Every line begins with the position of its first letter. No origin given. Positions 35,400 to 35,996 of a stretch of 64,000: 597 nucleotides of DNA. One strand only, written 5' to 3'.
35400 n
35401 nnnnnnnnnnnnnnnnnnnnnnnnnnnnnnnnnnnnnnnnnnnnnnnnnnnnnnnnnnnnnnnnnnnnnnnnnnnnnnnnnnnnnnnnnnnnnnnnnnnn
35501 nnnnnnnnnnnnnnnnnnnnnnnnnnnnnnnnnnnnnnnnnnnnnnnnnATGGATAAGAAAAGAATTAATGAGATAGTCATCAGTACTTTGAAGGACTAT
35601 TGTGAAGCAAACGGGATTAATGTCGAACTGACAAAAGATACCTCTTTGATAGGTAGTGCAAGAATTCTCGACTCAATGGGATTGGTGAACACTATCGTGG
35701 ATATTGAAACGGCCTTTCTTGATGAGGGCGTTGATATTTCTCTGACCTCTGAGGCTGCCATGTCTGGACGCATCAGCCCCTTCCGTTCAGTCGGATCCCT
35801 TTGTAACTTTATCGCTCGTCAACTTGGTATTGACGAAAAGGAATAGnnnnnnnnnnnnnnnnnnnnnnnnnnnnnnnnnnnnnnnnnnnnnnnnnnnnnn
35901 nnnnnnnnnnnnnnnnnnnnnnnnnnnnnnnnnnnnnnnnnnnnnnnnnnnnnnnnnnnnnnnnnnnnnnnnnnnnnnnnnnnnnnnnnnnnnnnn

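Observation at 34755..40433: NRPS-like acyl-tailoring cassette inside the polysaccharide locus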

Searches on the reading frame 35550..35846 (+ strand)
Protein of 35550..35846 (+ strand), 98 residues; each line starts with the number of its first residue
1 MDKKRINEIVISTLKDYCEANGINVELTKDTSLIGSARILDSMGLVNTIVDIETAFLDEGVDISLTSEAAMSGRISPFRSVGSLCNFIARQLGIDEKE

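Call 4: search_protein_families(library=pfam, proteins=[window:35550-35846:+], max_evalue=0.01)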
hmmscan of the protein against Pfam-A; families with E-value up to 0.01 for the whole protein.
window:35550-35846:+ (98 aa): 0 families

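Call 6: search_protein_families(library=ncbifam, proteins=[window:35550-35846:+], max_evalue=0.01)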
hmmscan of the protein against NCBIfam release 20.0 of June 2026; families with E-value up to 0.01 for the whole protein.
window:35550-35846:+ (98 aa): 0 families

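Call 49: search_solved_structures(query=window:35550-35846:+, max_evalue=10)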
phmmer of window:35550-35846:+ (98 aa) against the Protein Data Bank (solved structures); distinct sequences matched with E-value up to 10: 11.
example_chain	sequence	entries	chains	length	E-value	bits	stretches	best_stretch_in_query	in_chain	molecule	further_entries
3kt5_A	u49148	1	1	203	0.056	17.2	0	52-89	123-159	Protease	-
1lv1_A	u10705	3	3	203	0.058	17.1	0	52-89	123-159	HIV-1 protease | POL PROTEIN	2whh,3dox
4q5m_A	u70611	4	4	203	0.058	17.1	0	52-89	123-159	Protease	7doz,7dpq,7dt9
4qlh_A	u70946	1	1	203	0.058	17.1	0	52-89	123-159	Protease, linker, Protease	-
1g6l_A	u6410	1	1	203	0.058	17.1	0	52-89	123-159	HIV-1 PROTEASE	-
3kt2_A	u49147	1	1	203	0.058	17.1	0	52-89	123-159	Protease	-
2lki_A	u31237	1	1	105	0.15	15.8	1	23-92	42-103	Putative uncharacterized protein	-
3n3i_A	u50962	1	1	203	0.29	14.9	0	52-84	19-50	Protease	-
1hvc_A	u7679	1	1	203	0.42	14.4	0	52-89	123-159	HIV-1 PROTEASE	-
6ltf_A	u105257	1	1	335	0.9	13.3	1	37-74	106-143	Isocitrate dehydrogenase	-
6m3s_A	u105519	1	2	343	0.95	13.3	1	37-74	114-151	Isocitrate dehydrogenase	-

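Call 50: find_homologous_proteins(query=window:35550-35846:+, max_evalue=0.001)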
Query window:35550-35846:+ (98 aa): 357 proteins with E <= 0.001 among 358 candidates; the best 120 are listed.
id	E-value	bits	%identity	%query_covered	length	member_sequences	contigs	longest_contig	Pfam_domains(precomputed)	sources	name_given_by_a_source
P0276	8.1e-54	197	99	100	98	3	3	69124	-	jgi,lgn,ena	-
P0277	2.2e-53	196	99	100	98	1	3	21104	-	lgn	-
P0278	1.9e-48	180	92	99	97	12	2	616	-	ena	-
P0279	2.6e-48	180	89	99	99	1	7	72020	-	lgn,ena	-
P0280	4.8e-48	179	90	99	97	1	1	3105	-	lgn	-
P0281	1.3e-47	177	89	99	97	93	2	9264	-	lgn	-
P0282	2.9e-47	176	89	99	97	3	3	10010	-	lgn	-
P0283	1.5e-46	174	87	99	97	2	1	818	-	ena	-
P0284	2.2e-46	173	87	99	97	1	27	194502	-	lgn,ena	-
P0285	3.9e-46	173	88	99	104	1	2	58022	-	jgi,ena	-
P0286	1.5e-45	171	86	99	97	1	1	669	-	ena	-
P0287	1.9e-45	170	87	99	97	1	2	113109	-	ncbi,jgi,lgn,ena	-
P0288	2.1e-45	170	85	99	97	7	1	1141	-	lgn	-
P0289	2.5e-45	170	88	98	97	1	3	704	-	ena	-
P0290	3.2e-45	170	85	99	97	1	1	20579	-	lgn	-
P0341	3.6e-42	160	81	99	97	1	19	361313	-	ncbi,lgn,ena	-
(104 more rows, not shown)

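Call 51: find_encoding_contigs(protein=P0341, flank=8000, max_places=3)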
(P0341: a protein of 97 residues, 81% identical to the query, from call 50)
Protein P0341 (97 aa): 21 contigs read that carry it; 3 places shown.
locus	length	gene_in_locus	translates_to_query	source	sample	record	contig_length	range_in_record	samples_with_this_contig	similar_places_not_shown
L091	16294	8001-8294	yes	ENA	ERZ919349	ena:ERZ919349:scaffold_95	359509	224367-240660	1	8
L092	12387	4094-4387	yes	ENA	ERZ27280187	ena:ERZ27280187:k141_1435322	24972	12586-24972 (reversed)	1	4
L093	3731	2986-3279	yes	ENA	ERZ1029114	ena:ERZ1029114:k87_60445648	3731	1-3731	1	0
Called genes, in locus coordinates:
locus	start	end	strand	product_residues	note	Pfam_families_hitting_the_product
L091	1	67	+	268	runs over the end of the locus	PF13676:TIR_2 (faint)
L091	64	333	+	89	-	-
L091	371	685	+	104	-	-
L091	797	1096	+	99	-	-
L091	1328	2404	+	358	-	PF20511:PMI_typeI_cat, PF21621:MPI_cupin_dom (weak)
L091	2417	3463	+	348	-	PF00483:NTP_transferase, PF22640:ManC_GMP_beta-helix (weak)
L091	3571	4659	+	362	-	PF01370:Epimerase, PF04321:RmlD_sub_bind (weak), PF16363:GDP_Man_Dehyd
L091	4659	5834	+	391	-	PF01370:Epimerase, PF04321:RmlD_sub_bind, PF16363:GDP_Man_Dehyd (weak)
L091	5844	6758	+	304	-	PF00483:NTP_transferase, PF12804:NTP_transf_3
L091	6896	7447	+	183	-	-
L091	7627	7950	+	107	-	-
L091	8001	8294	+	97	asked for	-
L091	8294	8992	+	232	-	PF00106:adh_short, PF01370:Epimerase, PF13561:adh_short_C2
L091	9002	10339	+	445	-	PF00501:AMP-binding, PF13193:AMP-binding_C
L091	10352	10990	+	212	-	PF00132:Hexapep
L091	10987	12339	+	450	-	PF01943:Polysacc_synt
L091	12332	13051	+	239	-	PF00132:Hexapep, PF14602:Hexapep_2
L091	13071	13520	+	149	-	-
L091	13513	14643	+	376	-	PF01041:DegT_DnrJ_EryC1, PF01212:Beta_elim_lyase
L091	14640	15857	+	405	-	PF00534:Glycos_transf_1, PF13692:Glyco_trans_1_4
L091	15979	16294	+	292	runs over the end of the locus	PF01073:3Beta_HSD (faint), PF01370:Epimerase, PF04321:RmlD_sub_bind, PF16363:GDP_Man_Dehyd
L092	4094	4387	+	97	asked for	-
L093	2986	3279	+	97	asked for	-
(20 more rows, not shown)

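Call 52: find_encoding_contigs(protein=P0284, flank=8000, max_places=3)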
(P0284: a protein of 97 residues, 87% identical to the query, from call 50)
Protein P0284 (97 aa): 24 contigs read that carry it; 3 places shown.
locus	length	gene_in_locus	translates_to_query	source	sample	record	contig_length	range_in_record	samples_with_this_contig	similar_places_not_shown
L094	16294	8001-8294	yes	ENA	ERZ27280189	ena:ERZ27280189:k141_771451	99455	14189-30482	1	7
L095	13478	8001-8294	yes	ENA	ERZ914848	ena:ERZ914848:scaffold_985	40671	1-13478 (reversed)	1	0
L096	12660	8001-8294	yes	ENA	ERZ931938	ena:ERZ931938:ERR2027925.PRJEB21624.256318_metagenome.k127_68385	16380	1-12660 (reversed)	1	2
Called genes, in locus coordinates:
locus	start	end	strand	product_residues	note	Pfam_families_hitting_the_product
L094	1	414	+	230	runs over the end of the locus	PF00483:NTP_transferase, PF12804:NTP_transf_3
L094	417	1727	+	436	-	PF01467:CTP_transf_like, PF13714:PEP_mutase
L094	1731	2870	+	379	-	PF02776:TPP_enzyme_N, PF02775:TPP_enzyme_C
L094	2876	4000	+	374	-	PF00266:Aminotran_5, PF01212:Beta_elim_lyase (weak)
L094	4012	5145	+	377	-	-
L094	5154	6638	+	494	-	PF01943:Polysacc_synt (weak), PF13440:Polysacc_synt_3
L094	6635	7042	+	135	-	PF05523:FdtA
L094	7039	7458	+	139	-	PF05523:FdtA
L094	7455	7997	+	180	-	-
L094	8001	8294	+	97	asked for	-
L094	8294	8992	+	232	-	PF00106:adh_short, PF01370:Epimerase, PF13561:adh_short_C2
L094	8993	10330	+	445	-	PF00501:AMP-binding, PF23562:AMP-binding_C_3 (weak), PF13193:AMP-binding_C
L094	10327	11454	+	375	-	PF00266:Aminotran_5 (weak), PF01041:DegT_DnrJ_EryC1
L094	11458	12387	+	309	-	PF00535:Glycos_transf_2, PF10111:Glyco_tranf_2_2, PF13641:Glyco_tranf_2_3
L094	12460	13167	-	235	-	PF01609:DDE_Tnp_1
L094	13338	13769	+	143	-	-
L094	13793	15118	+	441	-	PF04932:Wzy_C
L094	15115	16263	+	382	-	PF00534:Glycos_transf_1, PF13692:Glyco_trans_1_4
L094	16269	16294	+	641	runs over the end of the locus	PF00288:GHMP_kinases_N, PF00483:NTP_transferase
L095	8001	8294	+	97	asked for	-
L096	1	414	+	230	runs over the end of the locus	PF00483:NTP_transferase, PF12804:NTP_transf_3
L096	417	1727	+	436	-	PF01467:CTP_transf_like, PF13714:PEP_mutase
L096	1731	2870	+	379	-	PF02776:TPP_enzyme_N, PF02775:TPP_enzyme_C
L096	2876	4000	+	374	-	PF00266:Aminotran_5, PF01212:Beta_elim_lyase (weak)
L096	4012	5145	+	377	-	-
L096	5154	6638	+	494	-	PF01943:Polysacc_synt (weak), PF13440:Polysacc_synt_3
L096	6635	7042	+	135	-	PF05523:FdtA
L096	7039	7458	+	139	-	PF05523:FdtA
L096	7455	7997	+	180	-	-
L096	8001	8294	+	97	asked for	-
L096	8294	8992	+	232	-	PF00106:adh_short, PF01370:Epimerase, PF13561:adh_short_C2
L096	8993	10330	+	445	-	PF00501:AMP-binding, PF23562:AMP-binding_C_3 (weak), PF13193:AMP-binding_C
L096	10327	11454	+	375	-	PF00266:Aminotran_5 (weak), PF01041:DegT_DnrJ_EryC1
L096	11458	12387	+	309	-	PF00535:Glycos_transf_2, PF10111:Glyco_tranf_2_2, PF13641:Glyco_tranf_2_3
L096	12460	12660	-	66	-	?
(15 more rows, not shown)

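Call 75: search_protein_families(library=pfam, proteins=[L094:7455-7997:+], max_evalue=0.01)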
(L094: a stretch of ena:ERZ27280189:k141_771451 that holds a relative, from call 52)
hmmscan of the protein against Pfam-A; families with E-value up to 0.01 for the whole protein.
L094:7455-7997:+ (180 aa): 0 families

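Call 78: search_solved_structures(query=A6, max_evalue=5, show_alignments=2)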
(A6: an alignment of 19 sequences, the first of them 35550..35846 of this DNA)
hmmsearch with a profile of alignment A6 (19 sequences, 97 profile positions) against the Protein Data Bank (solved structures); distinct sequences matched with E-value up to 5: 3.
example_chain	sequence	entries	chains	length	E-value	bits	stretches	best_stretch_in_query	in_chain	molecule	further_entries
2lki_A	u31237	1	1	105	0.02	18.3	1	8-64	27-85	Putative uncharacterized protein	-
1x9x_A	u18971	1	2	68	0.58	13.6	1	34-68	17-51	Serine/threonine-protein kinase STE11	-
1ow5_A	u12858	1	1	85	0.91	13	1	34-68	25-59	Serine/threonine-protein kinase STE11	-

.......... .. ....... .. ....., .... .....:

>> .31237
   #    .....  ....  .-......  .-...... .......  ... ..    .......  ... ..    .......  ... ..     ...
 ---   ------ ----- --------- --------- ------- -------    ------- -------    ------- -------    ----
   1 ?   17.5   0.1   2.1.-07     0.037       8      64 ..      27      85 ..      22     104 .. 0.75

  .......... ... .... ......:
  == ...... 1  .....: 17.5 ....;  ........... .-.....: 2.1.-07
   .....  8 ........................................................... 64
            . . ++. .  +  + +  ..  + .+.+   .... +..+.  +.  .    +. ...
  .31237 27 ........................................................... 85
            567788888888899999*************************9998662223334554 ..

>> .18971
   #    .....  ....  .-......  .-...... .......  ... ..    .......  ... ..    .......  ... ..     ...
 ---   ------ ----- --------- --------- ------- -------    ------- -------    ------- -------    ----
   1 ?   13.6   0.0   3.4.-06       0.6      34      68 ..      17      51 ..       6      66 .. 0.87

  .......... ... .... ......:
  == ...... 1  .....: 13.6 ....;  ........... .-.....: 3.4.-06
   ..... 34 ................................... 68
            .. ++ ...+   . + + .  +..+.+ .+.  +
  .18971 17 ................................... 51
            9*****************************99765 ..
